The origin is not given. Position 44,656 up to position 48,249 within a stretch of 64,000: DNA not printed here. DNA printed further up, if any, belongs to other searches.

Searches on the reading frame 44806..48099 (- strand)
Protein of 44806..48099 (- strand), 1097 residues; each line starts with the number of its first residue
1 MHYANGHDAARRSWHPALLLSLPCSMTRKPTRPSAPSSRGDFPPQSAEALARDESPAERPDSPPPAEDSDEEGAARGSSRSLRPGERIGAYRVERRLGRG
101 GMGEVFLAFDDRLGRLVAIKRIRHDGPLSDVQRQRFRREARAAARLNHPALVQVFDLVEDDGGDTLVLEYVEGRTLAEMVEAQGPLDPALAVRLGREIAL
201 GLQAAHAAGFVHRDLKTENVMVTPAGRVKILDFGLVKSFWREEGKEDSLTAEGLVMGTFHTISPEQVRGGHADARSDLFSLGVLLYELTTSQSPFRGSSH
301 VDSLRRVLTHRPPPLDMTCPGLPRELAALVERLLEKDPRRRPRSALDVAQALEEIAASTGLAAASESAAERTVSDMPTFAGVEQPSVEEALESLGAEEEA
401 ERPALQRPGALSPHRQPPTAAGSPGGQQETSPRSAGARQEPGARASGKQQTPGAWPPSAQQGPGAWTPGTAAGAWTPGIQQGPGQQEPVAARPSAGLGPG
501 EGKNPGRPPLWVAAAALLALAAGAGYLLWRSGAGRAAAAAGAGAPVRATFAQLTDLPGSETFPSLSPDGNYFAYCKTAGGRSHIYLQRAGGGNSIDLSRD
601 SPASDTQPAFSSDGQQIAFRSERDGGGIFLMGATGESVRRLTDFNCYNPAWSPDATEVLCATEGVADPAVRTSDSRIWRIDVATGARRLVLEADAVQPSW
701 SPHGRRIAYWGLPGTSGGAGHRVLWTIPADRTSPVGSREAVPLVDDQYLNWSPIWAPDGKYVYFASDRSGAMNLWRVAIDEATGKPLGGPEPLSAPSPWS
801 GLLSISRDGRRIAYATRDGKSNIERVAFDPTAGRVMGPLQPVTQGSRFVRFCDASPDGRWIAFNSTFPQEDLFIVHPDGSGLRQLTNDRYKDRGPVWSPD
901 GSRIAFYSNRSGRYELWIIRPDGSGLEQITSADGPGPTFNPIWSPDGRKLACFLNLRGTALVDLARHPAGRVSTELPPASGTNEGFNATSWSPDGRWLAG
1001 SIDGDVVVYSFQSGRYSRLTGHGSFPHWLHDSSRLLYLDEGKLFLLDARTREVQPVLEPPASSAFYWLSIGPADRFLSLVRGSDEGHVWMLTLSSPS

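Call 8: search_protein_families(library=pfam, proteins=[window:44806-48099:-], max_evalue=0.01)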
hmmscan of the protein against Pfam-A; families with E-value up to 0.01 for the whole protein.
window:44806-48099:- (1097 aa): 10 families
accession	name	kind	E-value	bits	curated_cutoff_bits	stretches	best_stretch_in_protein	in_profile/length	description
PF00069.31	Pkinase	-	3.9e-47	161.3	31.7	1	91-343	1-253/263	Protein kinase domain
PF07676.18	PD40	-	5.1e-47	157.4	20.9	5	882-918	1-38/38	WD40-like Beta Propeller Repeat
PF07714.23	PK_Tyr_Ser-Thr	-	5.5e-32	111.5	23.1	1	93-343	3-250/258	Protein tyrosine and serine/threonine kinase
PF25174.1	Beta-prop_THOC3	-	3e-09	36.7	305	2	911-1022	68-170/272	THOC3 beta-propeller domain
PF00930.27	DPPIV_N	-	2.5e-07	30.2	22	0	842-909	38-120/354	Dipeptidyl peptidase IV (DPP IV) N-terminal region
PF03109.22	ABC1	-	0.0001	22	22.9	1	164-241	143-219/244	ABC1 atypical kinase-like domain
PF01636.29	APH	-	0.0002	21.6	23.2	0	205-236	165-197/239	Phosphotransferase enzyme family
PF24817.1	WD40_WDHD1_1st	-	0.002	17.8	109.9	0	981-1015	220-255/291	WDHD1 first WD40 domain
PF25460.1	Beta-prop_Aladin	-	0.0033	17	171.1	0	986-1013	197-224/340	Aladin seven-bladed propeller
PF00400.38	WD40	-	0.0034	18.3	27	0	986-1009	14-38/39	WD domain, G-beta repeat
